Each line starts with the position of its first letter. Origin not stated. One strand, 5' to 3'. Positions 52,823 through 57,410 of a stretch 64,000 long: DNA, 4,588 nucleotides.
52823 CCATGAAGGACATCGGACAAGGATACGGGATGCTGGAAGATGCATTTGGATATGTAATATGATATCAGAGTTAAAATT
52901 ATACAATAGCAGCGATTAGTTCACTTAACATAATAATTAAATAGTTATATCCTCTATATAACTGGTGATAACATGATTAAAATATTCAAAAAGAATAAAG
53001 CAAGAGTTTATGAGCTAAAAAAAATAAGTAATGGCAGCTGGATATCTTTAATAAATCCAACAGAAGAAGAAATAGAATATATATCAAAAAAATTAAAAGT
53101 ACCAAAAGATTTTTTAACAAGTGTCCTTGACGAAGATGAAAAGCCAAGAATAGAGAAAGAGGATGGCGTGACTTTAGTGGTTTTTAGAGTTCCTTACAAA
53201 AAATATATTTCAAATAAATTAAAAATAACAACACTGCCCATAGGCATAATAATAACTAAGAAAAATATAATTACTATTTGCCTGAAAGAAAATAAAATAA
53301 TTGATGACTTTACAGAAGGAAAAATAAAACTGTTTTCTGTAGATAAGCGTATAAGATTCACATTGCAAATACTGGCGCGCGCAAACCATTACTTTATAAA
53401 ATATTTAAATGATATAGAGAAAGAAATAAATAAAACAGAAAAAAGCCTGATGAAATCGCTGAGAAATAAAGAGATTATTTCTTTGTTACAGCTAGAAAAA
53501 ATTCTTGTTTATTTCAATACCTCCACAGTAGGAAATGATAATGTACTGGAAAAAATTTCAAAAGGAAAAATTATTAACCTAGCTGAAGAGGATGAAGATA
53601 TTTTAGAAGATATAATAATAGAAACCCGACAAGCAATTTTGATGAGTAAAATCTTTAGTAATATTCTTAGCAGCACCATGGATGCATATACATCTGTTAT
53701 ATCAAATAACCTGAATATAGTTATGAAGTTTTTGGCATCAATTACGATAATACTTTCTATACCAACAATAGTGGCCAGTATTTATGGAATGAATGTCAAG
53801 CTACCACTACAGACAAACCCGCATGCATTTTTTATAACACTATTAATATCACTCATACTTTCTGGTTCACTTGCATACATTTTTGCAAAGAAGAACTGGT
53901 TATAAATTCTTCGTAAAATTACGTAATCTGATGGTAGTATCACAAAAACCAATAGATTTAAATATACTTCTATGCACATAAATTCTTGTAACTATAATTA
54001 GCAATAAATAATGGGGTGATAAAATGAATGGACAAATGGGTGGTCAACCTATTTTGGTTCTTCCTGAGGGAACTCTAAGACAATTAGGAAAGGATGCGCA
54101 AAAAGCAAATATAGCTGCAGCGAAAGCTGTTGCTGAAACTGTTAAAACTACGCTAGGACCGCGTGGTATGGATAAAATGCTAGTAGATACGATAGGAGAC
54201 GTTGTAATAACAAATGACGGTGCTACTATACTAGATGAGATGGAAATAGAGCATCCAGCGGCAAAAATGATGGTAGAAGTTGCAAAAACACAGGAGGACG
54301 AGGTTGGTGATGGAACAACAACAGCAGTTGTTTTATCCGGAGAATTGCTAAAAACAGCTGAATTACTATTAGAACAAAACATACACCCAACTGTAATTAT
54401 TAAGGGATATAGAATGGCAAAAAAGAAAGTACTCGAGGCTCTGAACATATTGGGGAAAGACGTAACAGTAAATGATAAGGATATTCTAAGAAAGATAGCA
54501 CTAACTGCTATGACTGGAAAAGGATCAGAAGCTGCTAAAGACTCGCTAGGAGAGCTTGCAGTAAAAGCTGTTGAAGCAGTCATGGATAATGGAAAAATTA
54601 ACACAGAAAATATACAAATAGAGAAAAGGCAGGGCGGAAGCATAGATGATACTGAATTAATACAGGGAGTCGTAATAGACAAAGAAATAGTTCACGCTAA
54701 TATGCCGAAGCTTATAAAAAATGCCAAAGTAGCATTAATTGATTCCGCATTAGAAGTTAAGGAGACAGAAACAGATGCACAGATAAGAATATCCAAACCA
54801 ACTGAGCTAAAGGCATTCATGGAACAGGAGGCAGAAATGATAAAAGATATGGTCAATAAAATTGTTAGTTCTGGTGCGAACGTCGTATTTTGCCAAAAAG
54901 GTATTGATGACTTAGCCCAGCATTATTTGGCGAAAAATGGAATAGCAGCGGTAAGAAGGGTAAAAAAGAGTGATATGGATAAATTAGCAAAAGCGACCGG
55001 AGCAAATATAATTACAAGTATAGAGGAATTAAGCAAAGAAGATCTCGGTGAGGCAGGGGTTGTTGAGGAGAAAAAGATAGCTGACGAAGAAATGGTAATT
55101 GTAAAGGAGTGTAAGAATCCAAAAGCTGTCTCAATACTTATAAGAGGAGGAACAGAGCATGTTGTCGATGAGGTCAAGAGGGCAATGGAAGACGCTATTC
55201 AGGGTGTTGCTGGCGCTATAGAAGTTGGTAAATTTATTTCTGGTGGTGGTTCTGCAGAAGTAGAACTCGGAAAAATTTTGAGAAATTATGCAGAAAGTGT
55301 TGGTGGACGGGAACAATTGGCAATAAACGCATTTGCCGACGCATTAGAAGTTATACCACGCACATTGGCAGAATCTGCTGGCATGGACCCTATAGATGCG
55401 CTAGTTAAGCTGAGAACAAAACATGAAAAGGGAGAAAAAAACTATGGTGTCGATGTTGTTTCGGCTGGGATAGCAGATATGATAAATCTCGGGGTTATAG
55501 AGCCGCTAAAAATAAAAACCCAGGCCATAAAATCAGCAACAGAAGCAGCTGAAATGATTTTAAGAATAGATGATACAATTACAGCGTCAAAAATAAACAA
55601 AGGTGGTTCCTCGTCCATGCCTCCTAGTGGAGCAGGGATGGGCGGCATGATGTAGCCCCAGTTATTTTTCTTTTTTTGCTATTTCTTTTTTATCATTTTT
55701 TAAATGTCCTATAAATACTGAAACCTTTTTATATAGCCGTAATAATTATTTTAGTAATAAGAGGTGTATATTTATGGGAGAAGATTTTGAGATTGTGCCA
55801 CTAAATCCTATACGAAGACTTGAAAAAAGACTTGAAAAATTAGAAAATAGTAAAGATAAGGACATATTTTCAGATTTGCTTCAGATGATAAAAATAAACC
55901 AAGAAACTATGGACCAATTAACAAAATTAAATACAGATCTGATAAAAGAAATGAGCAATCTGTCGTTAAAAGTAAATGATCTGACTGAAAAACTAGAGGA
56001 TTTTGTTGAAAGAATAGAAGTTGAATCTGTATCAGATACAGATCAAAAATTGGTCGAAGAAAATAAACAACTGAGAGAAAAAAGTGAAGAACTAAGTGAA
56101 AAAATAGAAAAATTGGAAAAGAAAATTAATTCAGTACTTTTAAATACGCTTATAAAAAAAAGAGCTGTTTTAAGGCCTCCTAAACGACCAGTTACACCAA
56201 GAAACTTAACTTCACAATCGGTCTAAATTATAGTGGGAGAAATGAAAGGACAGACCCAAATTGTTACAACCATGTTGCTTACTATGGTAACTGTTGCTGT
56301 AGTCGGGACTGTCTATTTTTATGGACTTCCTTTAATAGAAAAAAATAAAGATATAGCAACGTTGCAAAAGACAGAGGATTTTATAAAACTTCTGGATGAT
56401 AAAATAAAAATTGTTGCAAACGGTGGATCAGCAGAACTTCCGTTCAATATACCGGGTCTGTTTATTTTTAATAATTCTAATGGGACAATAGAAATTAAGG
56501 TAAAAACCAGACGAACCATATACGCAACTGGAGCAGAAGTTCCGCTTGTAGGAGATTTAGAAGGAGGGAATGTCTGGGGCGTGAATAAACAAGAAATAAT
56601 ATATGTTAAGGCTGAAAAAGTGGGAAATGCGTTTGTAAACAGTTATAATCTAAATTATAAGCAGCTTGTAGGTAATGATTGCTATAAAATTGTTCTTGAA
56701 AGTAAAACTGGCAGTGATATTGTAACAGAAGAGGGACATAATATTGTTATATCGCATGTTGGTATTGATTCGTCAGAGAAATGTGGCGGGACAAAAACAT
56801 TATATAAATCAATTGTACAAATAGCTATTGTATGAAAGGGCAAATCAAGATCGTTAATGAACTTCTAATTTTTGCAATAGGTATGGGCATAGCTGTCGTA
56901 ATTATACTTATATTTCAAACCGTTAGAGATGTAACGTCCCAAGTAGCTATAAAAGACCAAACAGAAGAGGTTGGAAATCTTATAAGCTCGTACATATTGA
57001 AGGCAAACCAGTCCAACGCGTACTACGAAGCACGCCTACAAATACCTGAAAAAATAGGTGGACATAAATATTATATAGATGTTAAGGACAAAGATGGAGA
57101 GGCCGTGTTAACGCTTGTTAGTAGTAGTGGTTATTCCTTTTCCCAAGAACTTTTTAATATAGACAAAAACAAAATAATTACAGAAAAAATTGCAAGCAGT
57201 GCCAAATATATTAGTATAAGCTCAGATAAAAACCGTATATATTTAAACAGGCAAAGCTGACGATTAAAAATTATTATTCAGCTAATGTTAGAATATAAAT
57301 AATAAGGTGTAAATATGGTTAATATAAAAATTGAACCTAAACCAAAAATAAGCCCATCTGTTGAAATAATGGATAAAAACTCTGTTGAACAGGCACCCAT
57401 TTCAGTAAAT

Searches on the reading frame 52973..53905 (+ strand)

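Call 24: search_protein_families(library=pfam, proteins=[window:52973-53905:+], max_evalue=0.0001)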
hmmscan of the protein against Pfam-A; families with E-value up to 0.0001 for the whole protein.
window:52973-53905:+ (310 aa): 1 family
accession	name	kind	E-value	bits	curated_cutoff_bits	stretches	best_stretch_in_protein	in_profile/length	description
PF01544.23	CorA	-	3.9e-51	174.5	27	1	22-306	5-292/292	CorA-like Mg2+ transporter protein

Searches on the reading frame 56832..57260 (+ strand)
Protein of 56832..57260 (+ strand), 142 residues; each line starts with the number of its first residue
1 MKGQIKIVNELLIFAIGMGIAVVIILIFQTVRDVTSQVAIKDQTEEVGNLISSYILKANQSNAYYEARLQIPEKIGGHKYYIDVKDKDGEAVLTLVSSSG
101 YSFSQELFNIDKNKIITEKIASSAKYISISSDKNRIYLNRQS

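Call 26: search_protein_families(library=pfam, proteins=[window:56832-57260:+], max_evalue=0.01)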
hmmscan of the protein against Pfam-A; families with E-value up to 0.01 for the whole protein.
window:56832-57260:+ (142 aa): 1 family
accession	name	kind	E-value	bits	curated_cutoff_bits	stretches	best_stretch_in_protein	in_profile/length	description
PF23928.1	DUF7266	-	0.00062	19.9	27.6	1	20-101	23-103/145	Family of unknown function (DUF7266)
